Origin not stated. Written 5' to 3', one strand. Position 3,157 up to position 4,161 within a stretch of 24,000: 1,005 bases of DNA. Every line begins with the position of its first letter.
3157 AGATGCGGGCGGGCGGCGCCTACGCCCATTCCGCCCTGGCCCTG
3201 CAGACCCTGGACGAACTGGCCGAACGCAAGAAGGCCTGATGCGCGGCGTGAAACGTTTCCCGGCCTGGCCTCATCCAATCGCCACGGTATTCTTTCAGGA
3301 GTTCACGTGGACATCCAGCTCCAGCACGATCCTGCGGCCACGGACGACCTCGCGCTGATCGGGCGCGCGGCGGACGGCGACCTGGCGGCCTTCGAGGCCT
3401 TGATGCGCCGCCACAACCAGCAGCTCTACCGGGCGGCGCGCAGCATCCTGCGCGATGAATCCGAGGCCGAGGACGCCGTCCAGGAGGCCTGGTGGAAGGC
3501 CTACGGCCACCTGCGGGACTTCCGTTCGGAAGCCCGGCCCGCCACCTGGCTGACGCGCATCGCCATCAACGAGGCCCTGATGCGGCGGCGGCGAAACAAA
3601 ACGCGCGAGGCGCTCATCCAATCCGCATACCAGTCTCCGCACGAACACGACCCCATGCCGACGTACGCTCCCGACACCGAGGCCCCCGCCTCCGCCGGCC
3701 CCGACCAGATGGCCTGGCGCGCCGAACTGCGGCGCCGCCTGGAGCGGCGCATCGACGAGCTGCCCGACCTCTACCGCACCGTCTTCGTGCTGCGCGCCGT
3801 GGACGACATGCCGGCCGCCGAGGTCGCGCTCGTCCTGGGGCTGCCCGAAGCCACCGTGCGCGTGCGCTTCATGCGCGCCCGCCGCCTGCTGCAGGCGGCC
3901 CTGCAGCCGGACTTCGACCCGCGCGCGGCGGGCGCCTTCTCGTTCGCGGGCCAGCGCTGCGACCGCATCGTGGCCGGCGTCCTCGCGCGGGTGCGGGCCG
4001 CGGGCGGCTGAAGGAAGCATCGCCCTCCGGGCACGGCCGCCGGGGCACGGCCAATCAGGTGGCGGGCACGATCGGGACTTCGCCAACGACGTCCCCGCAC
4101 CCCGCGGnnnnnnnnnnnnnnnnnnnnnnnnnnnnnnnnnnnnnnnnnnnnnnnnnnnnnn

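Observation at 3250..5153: Three base-perfect copies of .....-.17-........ link an orphan ECF sigma factor to itself and to a secreted-protein/cupredoxin operon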

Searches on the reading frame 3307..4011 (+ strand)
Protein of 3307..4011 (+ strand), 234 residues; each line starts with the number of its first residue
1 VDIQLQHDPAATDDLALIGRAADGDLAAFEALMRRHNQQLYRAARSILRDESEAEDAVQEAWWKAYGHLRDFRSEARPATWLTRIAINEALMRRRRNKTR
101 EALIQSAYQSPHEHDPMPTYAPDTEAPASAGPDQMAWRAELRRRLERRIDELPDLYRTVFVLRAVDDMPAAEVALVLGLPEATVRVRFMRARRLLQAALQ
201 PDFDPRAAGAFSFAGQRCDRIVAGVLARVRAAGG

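Call 4: search_protein_families(library=pfam, proteins=[window:3307-4011:+], max_evalue=0.01)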
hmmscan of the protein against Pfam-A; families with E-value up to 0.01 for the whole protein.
window:3307-4011:+ (234 aa): 3 families
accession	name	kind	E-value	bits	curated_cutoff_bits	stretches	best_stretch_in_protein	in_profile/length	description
PF04542.20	Sigma70_r2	-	3.2e-16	59.3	24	1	32-98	1-69/71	Sigma-70 region 2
PF08281.18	Sigma70_r4_2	-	1.2e-15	57.3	25.7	1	143-195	2-54/54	Sigma-70, region 4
PF04545.22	Sigma70_r4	-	3.7e-06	26.8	24.1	1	149-196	2-49/50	Sigma-70, region 4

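Call 5: search_protein_families(library=ncbifam, proteins=[window:3307-4011:+], max_evalue=0.01)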
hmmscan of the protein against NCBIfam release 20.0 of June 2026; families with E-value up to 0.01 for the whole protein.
window:3307-4011:+ (234 aa): 88 families (the best 25 are shown)
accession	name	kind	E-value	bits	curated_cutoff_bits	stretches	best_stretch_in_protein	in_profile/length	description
NF008888.0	PRK11922.1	equivalog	1.2e-77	260.6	204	1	7-231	10-228/231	RNA polymerase sigma factor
NF009166.1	PRK12513.1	equivalog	2.1e-33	115.7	206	1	9-200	4-187/193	RNA polymerase sigma factor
NF007225.0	PRK09643.1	equivalog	2.4e-31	109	190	1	11-201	11-184/204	RNA polymerase sigma factor SigM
NF007223.0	PRK09641.1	equivalog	3.4e-29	102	209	1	18-200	9-185/187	RNA polymerase sigma factor SigW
TIGR02937.1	sigma70-ECF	superfamily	6.3e-29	100.7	42.9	1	28-199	2-165/165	sigma-70 family RNA polymerase sigma factor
NF009171.0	PRK12518.1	equivalog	2.2e-25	89.6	208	1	4-200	4-185/191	RNA polymerase sigma factor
TIGR02939.1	RpoE_Sigma70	equivalog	1.7e-24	86.9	236.15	1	13-201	6-188/190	RNA polymerase sigma factor RpoE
TIGR02983.1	SigE-fam_strep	subfamily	3.4e-24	85.5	141.55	1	27-200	6-159/162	SigE family RNA polymerase sigma factor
NF058625.1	sigma_PG0214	equivalog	5.2e-24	84.9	130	1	27-199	4-161/170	GFO_1088 family ECF-type sigma factor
TIGR02948.1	SigW_bacill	equivalog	1.1e-23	84.3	243.1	1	20-198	11-183/187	RNA polymerase sigma factor SigW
NF004113.0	PRK05602.1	equivalog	3.2e-23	82.4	208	1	8-202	26-204/211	RNA polymerase sigma factor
TIGR02954.1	Sig70_famx3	hypoth_equivalog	4.4e-23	81.9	188.5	1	14-200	3-168/170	RNA polymerase sigma-70 factor, TIGR02954 family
TIGR02985.1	Sig70_bacteroi1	subfamily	7.2e-22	78.3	126.4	1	28-199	2-162/162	RNA polymerase sigma-70 factor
NF007216.0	PRK09638.1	equivalog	4.5e-20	72.1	194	1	12-197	3-172/180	RNA polymerase sigma factor SigY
NF009168.0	PRK12515.1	subfamily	2.4e-19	69.6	236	1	11-200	6-180/189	RNA polymerase sigma factor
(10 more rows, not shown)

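Call 10: find_homologous_proteins(query=window:3307-4011:+, max_evalue=1e-10)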
Query window:3307-4011:+ (234 aa): 5308 proteins with E <= 1e-10 among 8000 candidates; the best 120 are listed.
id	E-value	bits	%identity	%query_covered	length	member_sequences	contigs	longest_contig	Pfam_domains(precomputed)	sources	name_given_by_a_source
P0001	3.1e-145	500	99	100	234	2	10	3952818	PF04545.23,PF04542.21,PF08281.19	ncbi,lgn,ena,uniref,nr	ncbi:RNA polymerase sigma factor [Castellaniella defragrans]|uniref:RNA polymerase sigma-54 factor R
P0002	9.2e-145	498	100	99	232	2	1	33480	PF04545.23,PF04542.21,PF08281.19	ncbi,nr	ncbi:RNA polymerase sigma factor [Castellaniella defragrans]|nr:RNA polymerase sigma factor [Castell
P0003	1.8e-131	455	92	96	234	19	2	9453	PF04545.23,PF04542.21,PF08281.19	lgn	-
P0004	1.5e-129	448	90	100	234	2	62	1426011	PF04545.23,PF04542.21,PF08281.19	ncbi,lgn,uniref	ncbi:RNA polymerase sigma factor [Castellaniella denitrificans]|uniref:RNA polymerase sigma factor n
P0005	4.2e-129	447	90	100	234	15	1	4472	PF04545.23,PF04542.21,PF08281.19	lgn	-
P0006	5.1e-129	447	88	100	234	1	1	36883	PF04545.23,PF04542.21,PF08281.19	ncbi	-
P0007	4.7e-128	444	89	100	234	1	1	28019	PF04545.23,PF04542.21,PF08281.19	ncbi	-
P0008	1.2e-127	442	88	100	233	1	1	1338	PF04545.23,PF04542.21,PF08281.19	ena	-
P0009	2.8e-127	441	88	100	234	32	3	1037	PF04545.23,PF04542.21,PF08281.19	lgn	-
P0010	5.0e-127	440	87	100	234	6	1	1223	PF04545.23,PF04542.21,PF08281.19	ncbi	-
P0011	1.2e-126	439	88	100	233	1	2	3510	PF04545.23,PF04542.21,PF08281.19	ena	-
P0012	1.3e-126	439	88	100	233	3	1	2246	PF04542.21,PF08281.19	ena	-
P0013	2.8e-126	438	88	100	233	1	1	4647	PF04545.23,PF04542.21,PF08281.19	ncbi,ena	-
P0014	3.5e-126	437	88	100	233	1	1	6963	PF04545.23,PF04542.21,PF08281.19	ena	-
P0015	5.2e-116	404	81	99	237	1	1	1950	PF04545.23,PF04542.21,PF08281.19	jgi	jgi:RNA polymerase sigma-70 factor (ECF subfamily)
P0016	1.9e-115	402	83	100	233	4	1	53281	PF04545.23,PF04542.21,PF08281.19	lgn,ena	-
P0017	6.8e-107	374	77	98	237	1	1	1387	PF07638.18,PF04545.23,PF04542.21,PF08281.19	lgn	-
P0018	6.0e-105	368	75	98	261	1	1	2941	PF04542.21,PF08281.19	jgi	jgi:RNA polymerase sigma-70 factor (ECF subfamily)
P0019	9.9e-103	361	76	98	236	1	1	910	PF07638.18,PF04545.23,PF04542.21,PF08281.19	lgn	-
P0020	3.8e-102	359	74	98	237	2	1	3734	PF04542.21,PF08281.19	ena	-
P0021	2.6e-101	356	73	98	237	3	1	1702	PF07638.18,PF04545.23,PF04542.21,PF08281.19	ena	-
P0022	1.9e-100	353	72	100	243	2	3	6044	PF04545.23,PF04542.21,PF08281.19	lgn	-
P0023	2.0e-100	353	71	100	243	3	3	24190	PF04545.23,PF04542.21,PF08281.19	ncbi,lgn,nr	ncbi:MAG: RNA polymerase sigma factor [Castellaniella sp.]|nr:RNA polymerase sigma factor [Castellan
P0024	1.3e-96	341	89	76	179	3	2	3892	PF04542.21,PF08281.19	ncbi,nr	ncbi:MAG: sigma-70 family RNA polymerase sigma factor, partial [Burkholderiales bacterium]|nr:sigma-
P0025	6.8e-96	338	71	100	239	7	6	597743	PF04545.23,PF04542.21,PF08281.19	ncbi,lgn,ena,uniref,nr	ncbi:RNA polymerase sigma factor [uncultured Castellaniella sp.]|uniref:RNA polymerase sigma factor 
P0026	1.3e-94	334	69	100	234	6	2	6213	PF04545.23,PF04542.21,PF08281.19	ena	-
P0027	2.5e-94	333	70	100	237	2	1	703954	PF04545.23,PF04542.21,PF08281.19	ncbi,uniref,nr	ncbi:RNA polymerase sigma factor [Castellaniella sp.]|uniref:RNA polymerase sigma factor n=1 Tax=Cas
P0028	5.1e-94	332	68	100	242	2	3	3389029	PF04545.23,PF04542.21,PF08281.19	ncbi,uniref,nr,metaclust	ncbi:RNA polymerase sigma factor [Castellaniella caeni]|uniref:RNA polymerase sigma factor n=1 Tax=C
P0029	2.3e-93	330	71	100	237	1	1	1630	PF04542.21,PF08281.19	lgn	-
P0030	3.4e-93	330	69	100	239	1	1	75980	PF04545.23,PF04542.21,PF08281.19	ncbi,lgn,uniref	ncbi:MAG: RNA polymerase sigma factor [Castellaniella sp.]|uniref:RNA polymerase sigma factor n=1 Ta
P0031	3.6e-93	330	67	97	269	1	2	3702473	PF04545.23,PF04542.21,PF08281.19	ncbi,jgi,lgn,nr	ncbi:MAG: RNA polymerase ECF-type sigma factor [Burkholderiaceae bacterium]|jgi:RNA polymerase sigma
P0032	5.6e-93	329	69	100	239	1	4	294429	PF04545.23,PF04542.21,PF08281.19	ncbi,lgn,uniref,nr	ncbi:RNA polymerase sigma factor [Castellaniella sp.]|uniref:RNA polymerase sigma factor n=1 Tax=Cas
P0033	4.2e-91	323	68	93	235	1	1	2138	PF04545.23,PF04542.21,PF08281.19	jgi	jgi:RNA polymerase sigma-70 factor (ECF subfamily)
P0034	5.2e-91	322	67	96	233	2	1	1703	PF04542.21,PF08281.19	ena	-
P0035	4.6e-90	319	68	100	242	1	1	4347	PF04545.23,PF04542.21,PF08281.19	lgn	-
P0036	1.8e-89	317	71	94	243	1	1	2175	PF04542.21,PF08281.19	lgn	-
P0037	8.6e-89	315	67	97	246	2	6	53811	PF04545.23,PF04542.21,PF08281.19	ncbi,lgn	-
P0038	3.0e-88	313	67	95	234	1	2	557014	PF07638.18,PF04545.23,PF04542.21,PF08281.19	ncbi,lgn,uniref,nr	ncbi:RNA polymerase sigma factor [Candidimonas nitroreducens]|uniref:RNA polymerase subunit sigma n=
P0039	3.3e-87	310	66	96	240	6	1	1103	PF07638.18,PF04545.23,PF04542.21,PF08281.19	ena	-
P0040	7.1e-87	309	67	95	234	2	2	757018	PF07638.18,PF04545.23,PF04542.21,PF08281.19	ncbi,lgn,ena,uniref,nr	ncbi:RNA polymerase sigma factor [Candidimonas humi]|uniref:RNA polymerase sigma factor n=1 Tax=Cand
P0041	1.1e-86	308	67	92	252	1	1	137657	PF04545.23,PF04542.21,PF08281.19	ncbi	ncbi:RNA polymerase sigma-70 factor OS=Castellaniella defragrans OX=75697 GN=HNR28_000892 PE=3 SV=1 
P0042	2.8e-86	307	65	97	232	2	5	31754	PF04545.23,PF04542.21,PF08281.19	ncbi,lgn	-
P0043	2.0e-85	304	65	97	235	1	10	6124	PF07638.18,PF04545.23,PF04542.21,PF08281.19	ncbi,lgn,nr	ncbi:MAG TPA: RNA polymerase sigma factor [Castellaniella sp.]|nr:RNA polymerase sigma factor [Caste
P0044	5.6e-85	303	65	94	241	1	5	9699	PF07638.18,PF04545.23,PF04542.21,PF08281.19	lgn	-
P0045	9.9e-85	302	65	96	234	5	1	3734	PF07638.18,PF04545.23,PF04542.21,PF08281.19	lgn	-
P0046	1.1e-84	302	67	91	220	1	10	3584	PF04545.23,PF04542.21,PF08281.19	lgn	-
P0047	1.1e-84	302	65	94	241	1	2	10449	PF07638.18,PF04545.23,PF04542.21,PF08281.19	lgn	-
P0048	1.1e-84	302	66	94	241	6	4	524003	PF07638.18,PF04545.23,PF04542.21,PF08281.19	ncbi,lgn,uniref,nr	ncbi:MAG: RNA polymerase sigma factor [Castellaniella sp.]|uniref:RNA polymerase sigma factor n=1 Ta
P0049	1.5e-84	301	64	97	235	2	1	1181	PF07638.18,PF04545.23,PF04542.21,PF08281.19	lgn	-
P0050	5.8e-84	299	63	97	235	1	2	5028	PF04545.23,PF04542.21,PF08281.19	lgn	-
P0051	1.2e-83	298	64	97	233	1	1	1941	PF04545.23,PF04542.21,PF08281.19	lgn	-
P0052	1.9e-83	298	65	97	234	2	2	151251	PF04545.23,PF04542.21,PF08281.19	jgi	-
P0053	2.1e-83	298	64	94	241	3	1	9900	PF07638.18,PF04545.23,PF04542.21,PF08281.19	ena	-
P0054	1.2e-82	295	64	97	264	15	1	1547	PF07638.18,PF04545.23,PF04542.21,PF08281.19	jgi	jgi:RNA polymerase sigma-70 factor, ECF subfamily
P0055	3.4e-82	294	63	94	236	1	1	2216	PF04545.23,PF04542.21,PF08281.19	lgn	-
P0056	1.2e-81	292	61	96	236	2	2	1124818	PF07638.18,PF04545.23,PF04542.21,PF08281.19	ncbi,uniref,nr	ncbi:RNA polymerase sigma factor [Castellaniella sp.]|uniref:RNA polymerase sigma factor n=1 Tax=Cas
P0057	2.8e-81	291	64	94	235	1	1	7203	PF04545.23,PF04542.21,PF08281.19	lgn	-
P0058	1.5e-80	288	61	96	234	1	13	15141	PF07638.18,PF04545.23,PF04542.21,PF08281.19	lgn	-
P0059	2.0e-80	288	61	97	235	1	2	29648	PF07638.18,PF04545.23,PF04542.21,PF08281.19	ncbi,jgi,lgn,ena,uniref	ncbi:RNA polymerase sigma factor [Castellaniella sp.]|uniref:RNA polymerase sigma factor n=1 Tax=Cas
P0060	5.1e-79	283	64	96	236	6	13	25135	PF07638.18,PF04545.23,PF04542.21,PF08281.19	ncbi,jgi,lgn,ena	-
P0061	2.2e-78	281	62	96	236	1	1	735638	PF07638.18,PF04545.23,PF04542.21,PF08281.19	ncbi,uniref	ncbi:RNA polymerase sigma factor [Castellaniella hirudinis]|uniref:RNA polymerase sigma factor n=1 T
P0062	3.3e-78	281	61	97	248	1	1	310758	PF04545.23,PF04542.21,PF08281.19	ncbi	ncbi:RNA polymerase sigma-70 factor OS=Castellaniella defragrans OX=75697 GN=HNR28_000892 PE=3 SV=1 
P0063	3.4e-78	281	62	95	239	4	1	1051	PF07638.18,PF04545.23,PF04542.21,PF08281.19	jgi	jgi:RNA polymerase sigma-70 factor (ECF subfamily)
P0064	4.2e-78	280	63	97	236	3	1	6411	PF07638.18,PF04545.23,PF04542.21,PF08281.19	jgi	-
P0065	8.2e-78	279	62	96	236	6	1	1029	PF07638.18,PF04545.23,PF04542.21,PF08281.19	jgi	jgi:RNA polymerase sigma-70 factor (ECF subfamily)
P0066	1.4e-77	279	61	96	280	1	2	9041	PF07638.18,PF04545.23,PF04542.21,PF08281.19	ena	-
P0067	1.9e-77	278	62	95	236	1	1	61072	PF04542.21,PF08281.19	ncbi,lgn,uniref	ncbi:MAG TPA: RNA polymerase sigma factor [Castellaniella sp.]|uniref:RNA polymerase sigma factor n=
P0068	2.0e-77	278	64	91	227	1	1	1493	PF04545.23,PF04542.21,PF08281.19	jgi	-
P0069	9.2e-77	276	61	95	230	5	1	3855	PF07638.18,PF04545.23,PF04542.21,PF08281.19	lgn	-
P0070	9.4e-76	273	60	97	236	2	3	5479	PF07638.18,PF04545.23,PF04542.21,PF08281.19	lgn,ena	-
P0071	1.1e-75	272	59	98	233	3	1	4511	PF07638.18,PF04545.23,PF04542.21,PF08281.19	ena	-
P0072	2.0e-75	271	62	97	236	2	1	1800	PF07638.18,PF04545.23,PF04542.21,PF08281.19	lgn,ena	-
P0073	6.0e-75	270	61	94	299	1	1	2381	PF07638.18,PF04545.23,PF04542.21,PF08281.19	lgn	-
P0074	6.7e-75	270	60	97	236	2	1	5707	PF07638.18,PF04545.23,PF04542.21,PF08281.19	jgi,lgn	jgi:RNA polymerase sigma-70 factor (ECF subfamily)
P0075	9.3e-75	269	60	98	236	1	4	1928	PF07638.18,PF04545.23,PF04542.21,PF08281.19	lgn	-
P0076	1.2e-74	269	60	97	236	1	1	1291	PF07638.18,PF04545.23,PF04542.21,PF08281.19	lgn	-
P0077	2.0e-74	268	60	94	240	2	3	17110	PF04545.23,PF04542.21,PF08281.19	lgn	-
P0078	3.1e-73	264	58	98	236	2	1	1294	PF07638.18,PF04545.23,PF04542.21,PF08281.19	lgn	-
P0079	5.2e-73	264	61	89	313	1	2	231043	PF04545.23,PF04542.21,PF08281.19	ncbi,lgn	-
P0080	6.4e-73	263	61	89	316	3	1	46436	PF04545.23,PF04542.21,PF08281.19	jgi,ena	-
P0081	7.1e-73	263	58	97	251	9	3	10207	PF07638.18,PF04545.23,PF04542.21,PF08281.19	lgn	-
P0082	7.2e-73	263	60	97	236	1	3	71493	PF07638.18,PF04545.23,PF04542.21,PF08281.19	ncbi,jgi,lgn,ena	ncbi:MAG: RNA polymerase sigma factor [Rhodocyclaceae bacterium]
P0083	1.2e-72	262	61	93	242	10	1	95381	PF07638.18,PF04545.23,PF04542.21,PF08281.19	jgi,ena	-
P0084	2.3e-71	258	61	93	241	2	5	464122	PF04545.23,PF04542.21,PF08281.19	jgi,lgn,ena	-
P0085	2.5e-71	258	59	97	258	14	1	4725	PF04545.23,PF04542.21,PF08281.19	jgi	-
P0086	4.9e-71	257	61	93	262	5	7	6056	PF07638.18,PF04545.23,PF04542.21,PF08281.19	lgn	-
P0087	1.9e-70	255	57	96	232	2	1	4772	PF04542.21,PF08281.19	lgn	-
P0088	3.3e-70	254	59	96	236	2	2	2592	PF04545.23,PF04542.21,PF08281.19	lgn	-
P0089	5.1e-70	254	57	97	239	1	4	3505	PF04545.23,PF04542.21,PF08281.19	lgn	-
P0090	5.8e-70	254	59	94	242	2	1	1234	PF04542.21,PF08281.19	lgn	-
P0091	1.1e-69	253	57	97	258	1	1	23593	PF04545.23,PF04542.21,PF08281.19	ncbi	-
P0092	1.4e-69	252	58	93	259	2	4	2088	PF04542.21,PF08281.19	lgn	-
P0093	1.4e-69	252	58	93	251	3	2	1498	PF04542.21,PF08281.19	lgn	-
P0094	1.5e-69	252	58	94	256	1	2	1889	PF04542.21,PF08281.19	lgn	-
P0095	2.4e-69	252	58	94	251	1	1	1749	PF04542.21,PF08281.19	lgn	-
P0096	4.2e-69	251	59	93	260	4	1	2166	PF04542.21,PF08281.19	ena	-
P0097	5.7e-69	250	55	97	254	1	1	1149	PF04542.21,PF08281.19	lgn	-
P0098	5.4e-68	247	58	96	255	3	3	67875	PF04545.23,PF04542.21,PF08281.19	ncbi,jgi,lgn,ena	ncbi:MAG: RNA polymerase sigma factor [Castellaniella sp.]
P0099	6.9e-68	247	57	93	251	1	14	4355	PF04542.21,PF08281.19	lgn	-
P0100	8.6e-68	247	57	89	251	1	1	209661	PF04545.23,PF04542.21,PF08281.19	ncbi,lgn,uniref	ncbi:RNA polymerase sigma factor [Castellaniella sp. GW247-6E4]|uniref:RNA polymerase sigma factor n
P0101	9.5e-68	246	61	87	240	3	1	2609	PF04542.21,PF08281.19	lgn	-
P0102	1.4e-67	246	61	92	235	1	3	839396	PF04545.23,PF04542.21,PF08281.19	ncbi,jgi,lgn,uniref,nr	ncbi:RNA polymerase sigma factor [Pusillimonas sp. TS35]|uniref:RNA polymerase sigma factor n=1 Tax=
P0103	5.8e-67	244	57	95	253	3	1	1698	PF04542.21,PF08281.19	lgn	-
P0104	1.4e-66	243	58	97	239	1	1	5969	PF04542.21,PF08281.19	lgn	-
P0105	6.4e-66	240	53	100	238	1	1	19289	PF04545.23,PF04542.21,PF08281.19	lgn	-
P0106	9.7e-66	240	56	94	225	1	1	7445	PF07638.18,PF04545.23,PF04542.21,PF08281.19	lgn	-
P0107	1.0e-65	240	58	95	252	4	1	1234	PF07638.18,PF04545.23,PF04542.21,PF08281.19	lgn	-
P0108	1.2e-65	240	57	91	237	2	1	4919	PF07638.18,PF04545.23,PF04542.21,PF08281.19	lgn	-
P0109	2.9e-65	238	52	100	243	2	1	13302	PF04542.21,PF08281.19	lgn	-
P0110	6.1e-65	237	56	97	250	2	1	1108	PF04542.21,PF08281.19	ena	-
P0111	3.4e-64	235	56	94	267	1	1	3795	PF07638.18,PF04545.23,PF04542.21,PF08281.19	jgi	jgi:RNA polymerase sigma-70 factor (ECF subfamily)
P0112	5.2e-64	234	55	98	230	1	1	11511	PF04545.23,PF04542.21,PF08281.19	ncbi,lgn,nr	ncbi:MAG: RNA polymerase sigma factor [Alcaligenaceae bacterium]|nr:RNA polymerase sigma factor [Alc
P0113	1.4e-63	233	58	94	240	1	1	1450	PF07638.18,PF04545.23,PF04542.21,PF08281.19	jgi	jgi:RNA polymerase sigma-70 factor (ECF subfamily)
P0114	1.8e-63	232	54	96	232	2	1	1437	PF04545.23,PF04542.21,PF08281.19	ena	-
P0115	1.8e-63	232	56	91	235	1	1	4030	PF07638.18,PF04545.23,PF04542.21,PF08281.19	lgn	-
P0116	2.4e-63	232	56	96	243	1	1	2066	PF04545.23,PF04542.21,PF08281.19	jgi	jgi:RNA polymerase sigma-70 factor (ECF subfamily)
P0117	2.5e-63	232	53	95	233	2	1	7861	PF04545.23,PF04542.21,PF08281.19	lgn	-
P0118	2.6e-63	232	56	91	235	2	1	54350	PF07638.18,PF04545.23,PF04542.21,PF08281.19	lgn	-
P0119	4.8e-63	231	54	98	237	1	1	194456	PF07638.18,PF04545.23,PF04542.21,PF08281.19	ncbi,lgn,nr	ncbi:RNA polymerase sigma factor [Alcaligenaceae bacterium CGII-47]|nr:RNA polymerase sigma factor [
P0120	5.2e-63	231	56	94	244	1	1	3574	PF07638.18,PF04545.23,PF04542.21,PF08281.19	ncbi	ncbi:MAG: RNA polymerase sigma factor [Acidobacteriota bacterium]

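Call 20: find_related_loci(query=A1, collection=genome_contigs, flank=3000)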
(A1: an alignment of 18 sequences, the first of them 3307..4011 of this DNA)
Query A1 (234 aa) in genome_contigs; peptide patterns used: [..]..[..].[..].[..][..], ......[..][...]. (x = any residue, [..] = any of these).
600 stretches matched a pattern (row limit reached: there are more); 481 encode a relative of the query (tblastn E <= 1e-3); the best 80 are kept; 80 distinct loci.
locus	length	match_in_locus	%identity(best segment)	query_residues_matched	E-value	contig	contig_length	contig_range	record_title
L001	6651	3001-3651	50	10-226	4e-59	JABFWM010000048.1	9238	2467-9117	MAG: Acidobacteria bacterium isolate Bin1.33 NODE_4071_length_9238_cov_2.579500, whole genome shotgun sequence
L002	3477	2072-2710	49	14-229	6e-59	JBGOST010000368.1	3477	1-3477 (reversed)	MAG: Usitatibacter sp. isolate OBJ_0618_7090110_180 k141_6725402_length_3477_cov_9.0000, whole genome shotgun sequence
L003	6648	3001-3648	47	9-229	1e-56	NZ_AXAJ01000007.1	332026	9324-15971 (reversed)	Burkholderia sp. WSM2230 A3ACDRAFT_scaffold_6.7_C, whole genome shotgun sequence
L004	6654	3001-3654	51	10-229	8e-57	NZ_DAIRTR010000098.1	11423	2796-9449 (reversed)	MAG: Pelomicrobium sp. isolate CTOTU10716 NODE_1390_length_11423_cov_10.145408, whole genome shotgun sequence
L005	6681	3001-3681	49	1-229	2e-56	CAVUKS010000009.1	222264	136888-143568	MAG: uncultured beta proteobacterium isolate MFD00392.bin.2.36 genome assembly, contig: contig_6542, whole genome shotgu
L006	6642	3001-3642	49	12-230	2e-54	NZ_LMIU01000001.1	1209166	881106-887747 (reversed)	Achromobacter sp. Root83 contig_1, whole genome shotgun sequence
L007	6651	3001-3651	48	13-234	7e-54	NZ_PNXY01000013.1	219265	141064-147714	Paraburkholderia rhynchosiae strain WSM 3937 NODE_13_length_219265_cov_21.4858_ID_4936, whole genome shotgun sequence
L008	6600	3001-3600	51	29-233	3e-54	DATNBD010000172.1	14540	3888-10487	MAG TPA_asm: Rhodoferax sp. isolate SMAG_U11179 k141_1063493, whole genome shotgun sequence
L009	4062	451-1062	51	27-233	4e-54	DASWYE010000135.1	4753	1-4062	MAG TPA_asm: Telluria sp. isolate SMAG_U3703 k141_695585, whole genome shotgun sequence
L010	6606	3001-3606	51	23-229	8e-54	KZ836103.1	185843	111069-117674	Piscinibacter sp. MQ-18 genomic scaffold scaffold3, whole genome shotgun sequence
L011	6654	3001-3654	45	10-229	1e-50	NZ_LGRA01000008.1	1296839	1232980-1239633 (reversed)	Azospirillum sp. TSO35-2 Contig02, whole genome shotgun sequence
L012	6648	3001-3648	46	11-230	1e-49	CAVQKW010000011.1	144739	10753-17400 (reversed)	MAG: uncultured Gammaproteobacteria bacterium isolate MFD00031.bin.2.49 genome assembly, contig: contig_63756, whole gen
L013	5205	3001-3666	46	4-229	4e-49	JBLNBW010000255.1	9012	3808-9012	MAG: Rhodospirillaceae bacterium isolate MAG141 PRJNA950955_bin47_renamed_254, whole genome shotgun sequence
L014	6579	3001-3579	49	24-229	5e-47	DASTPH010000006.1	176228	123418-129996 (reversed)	MAG TPA_asm: Anaeromyxobacteraceae bacterium isolate SMAG_U2192 k141_478668, whole genome shotgun sequence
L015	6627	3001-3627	46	14-229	5e-47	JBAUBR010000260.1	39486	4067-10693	MAG: Terracidiphilus sp. isolate MFD10722_ilm_asm_bin9 k127_51375, whole genome shotgun sequence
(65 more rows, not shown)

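Call 23: find_encoding_contigs(protein=P0004, flank=3500, max_places=1)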
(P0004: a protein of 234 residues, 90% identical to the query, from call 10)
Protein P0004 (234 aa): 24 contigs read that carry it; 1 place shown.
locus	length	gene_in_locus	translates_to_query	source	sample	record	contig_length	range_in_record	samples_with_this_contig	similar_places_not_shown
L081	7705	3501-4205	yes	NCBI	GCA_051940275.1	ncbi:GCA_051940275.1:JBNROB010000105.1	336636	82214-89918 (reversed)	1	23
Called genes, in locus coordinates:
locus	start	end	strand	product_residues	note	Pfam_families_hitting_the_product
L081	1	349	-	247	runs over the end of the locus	PF02230:Abhydrolase_2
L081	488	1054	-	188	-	PF06041:DUF924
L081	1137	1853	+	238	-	PF00497:SBP_bac_3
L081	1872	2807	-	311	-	PF00892:EamA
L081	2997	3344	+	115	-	PF02627:CMD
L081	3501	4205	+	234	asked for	PF04542:Sigma70_r2, PF08281:Sigma70_r4_2, PF04545:Sigma70_r4 (weak)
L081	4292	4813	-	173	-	PF00127:Copper-bind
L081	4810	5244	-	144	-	PF18197:TTHB210-like (weak)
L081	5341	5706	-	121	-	PF13467:RHH_4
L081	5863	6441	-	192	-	PF01965:DJ-1_PfpI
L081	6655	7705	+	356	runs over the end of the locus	PF00724:Oxidored_FMN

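Call 24: find_encoding_contigs(protein=P0028, flank=3500, max_places=1)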
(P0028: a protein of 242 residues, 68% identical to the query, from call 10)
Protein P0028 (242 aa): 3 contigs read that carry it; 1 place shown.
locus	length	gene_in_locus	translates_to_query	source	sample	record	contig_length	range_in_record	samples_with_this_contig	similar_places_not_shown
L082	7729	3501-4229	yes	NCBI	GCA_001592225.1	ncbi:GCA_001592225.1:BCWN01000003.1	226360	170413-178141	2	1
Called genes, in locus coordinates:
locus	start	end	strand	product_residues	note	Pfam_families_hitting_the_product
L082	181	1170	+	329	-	PF01408:GFO_IDH_MocA (faint), PF16654:DAPDH_C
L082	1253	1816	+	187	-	PF06041:DUF924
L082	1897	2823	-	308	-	PF00892:EamA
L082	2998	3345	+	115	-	PF02627:CMD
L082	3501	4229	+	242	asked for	PF04542:Sigma70_r2, PF08281:Sigma70_r4_2, PF04545:Sigma70_r4 (weak)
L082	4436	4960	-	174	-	PF00127:Copper-bind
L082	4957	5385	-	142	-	PF18197:TTHB210-like (weak)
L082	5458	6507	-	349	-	PF01965:DJ-1_PfpI, PF00165:HTH_AraC, PF12833:HTH_18, PF00165:HTH_AraC (weak)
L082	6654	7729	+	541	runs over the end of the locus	PF12729:4HB_MCP_1, PF00672:HAMP, PF00015:MCPsignal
